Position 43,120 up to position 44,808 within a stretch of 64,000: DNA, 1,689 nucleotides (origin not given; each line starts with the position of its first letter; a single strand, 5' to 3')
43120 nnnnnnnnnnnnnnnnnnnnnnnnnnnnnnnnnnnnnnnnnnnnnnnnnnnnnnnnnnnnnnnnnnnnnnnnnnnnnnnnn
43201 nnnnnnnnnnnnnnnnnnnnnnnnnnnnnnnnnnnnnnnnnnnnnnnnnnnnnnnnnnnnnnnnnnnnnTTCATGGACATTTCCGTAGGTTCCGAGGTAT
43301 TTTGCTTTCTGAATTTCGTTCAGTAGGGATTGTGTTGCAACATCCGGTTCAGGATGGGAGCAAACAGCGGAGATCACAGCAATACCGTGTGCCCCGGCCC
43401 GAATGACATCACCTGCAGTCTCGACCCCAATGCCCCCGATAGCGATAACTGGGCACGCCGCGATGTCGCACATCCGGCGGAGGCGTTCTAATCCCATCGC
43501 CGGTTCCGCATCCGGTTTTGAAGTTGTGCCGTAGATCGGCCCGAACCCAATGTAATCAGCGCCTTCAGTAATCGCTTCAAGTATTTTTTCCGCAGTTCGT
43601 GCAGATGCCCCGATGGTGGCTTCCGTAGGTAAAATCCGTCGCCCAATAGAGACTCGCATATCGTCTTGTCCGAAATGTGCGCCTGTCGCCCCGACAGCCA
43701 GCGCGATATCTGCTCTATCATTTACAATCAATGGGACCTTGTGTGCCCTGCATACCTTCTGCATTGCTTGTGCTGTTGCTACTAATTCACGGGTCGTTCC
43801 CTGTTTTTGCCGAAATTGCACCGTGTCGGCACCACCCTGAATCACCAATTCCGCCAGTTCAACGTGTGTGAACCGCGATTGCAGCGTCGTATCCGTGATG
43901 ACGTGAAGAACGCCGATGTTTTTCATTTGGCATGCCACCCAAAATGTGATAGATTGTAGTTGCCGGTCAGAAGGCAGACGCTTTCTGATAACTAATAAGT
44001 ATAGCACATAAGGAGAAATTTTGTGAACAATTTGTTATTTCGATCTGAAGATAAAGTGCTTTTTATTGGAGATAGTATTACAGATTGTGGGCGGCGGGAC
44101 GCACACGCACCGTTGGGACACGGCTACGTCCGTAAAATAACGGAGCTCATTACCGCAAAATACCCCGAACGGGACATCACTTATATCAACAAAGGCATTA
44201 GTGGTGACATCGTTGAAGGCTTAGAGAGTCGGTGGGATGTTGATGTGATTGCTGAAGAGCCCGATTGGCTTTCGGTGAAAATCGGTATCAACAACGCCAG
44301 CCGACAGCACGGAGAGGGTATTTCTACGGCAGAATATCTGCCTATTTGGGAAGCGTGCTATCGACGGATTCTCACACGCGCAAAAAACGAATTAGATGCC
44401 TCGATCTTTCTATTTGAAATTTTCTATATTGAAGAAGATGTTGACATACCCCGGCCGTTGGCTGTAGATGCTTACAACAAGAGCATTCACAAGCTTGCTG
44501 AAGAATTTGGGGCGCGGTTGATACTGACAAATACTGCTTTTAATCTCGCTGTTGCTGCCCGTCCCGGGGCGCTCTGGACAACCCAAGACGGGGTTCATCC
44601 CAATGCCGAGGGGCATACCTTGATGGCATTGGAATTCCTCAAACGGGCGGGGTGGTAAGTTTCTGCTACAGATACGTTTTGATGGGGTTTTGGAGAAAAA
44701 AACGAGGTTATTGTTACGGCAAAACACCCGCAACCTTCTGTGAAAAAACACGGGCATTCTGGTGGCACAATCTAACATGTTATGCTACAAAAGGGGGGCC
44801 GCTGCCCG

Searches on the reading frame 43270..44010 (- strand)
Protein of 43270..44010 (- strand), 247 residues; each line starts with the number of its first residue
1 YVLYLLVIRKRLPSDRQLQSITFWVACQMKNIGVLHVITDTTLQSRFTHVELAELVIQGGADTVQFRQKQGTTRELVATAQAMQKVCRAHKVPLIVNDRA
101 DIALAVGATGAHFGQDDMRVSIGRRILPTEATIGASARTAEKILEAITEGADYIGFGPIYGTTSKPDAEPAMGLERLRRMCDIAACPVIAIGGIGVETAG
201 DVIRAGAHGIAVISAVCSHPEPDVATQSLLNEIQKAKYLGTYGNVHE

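Call 63: search_protein_families(library=pfam, proteins=[window:43270-44010:-], max_evalue=0.001)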
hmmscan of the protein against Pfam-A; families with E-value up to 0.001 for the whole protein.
window:43270-44010:- (247 aa): 1 family
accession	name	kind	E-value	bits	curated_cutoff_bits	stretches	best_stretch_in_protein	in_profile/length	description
PF02581.23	TMP-TENI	-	5.9e-59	198.9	27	1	35-216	1-180/180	Thiamine monophosphate synthase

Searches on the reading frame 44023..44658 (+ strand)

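Call 63: search_protein_families(library=pfam, proteins=[window:44023-44658:+], max_evalue=0.001)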
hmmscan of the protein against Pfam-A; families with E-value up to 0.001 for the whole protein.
window:44023-44658:+ (211 aa): 2 families
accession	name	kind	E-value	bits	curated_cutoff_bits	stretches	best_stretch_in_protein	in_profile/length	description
PF13472.12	Lipase_GDSL_2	-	4.5e-21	76.6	32.9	1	14-199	1-177/178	GDSL-like Lipase/Acylhydrolase family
PF00657.28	Lipase_GDSL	-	1.5e-09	38.7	23.6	1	12-204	1-207/208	GDSL-like Lipase/Acylhydrolase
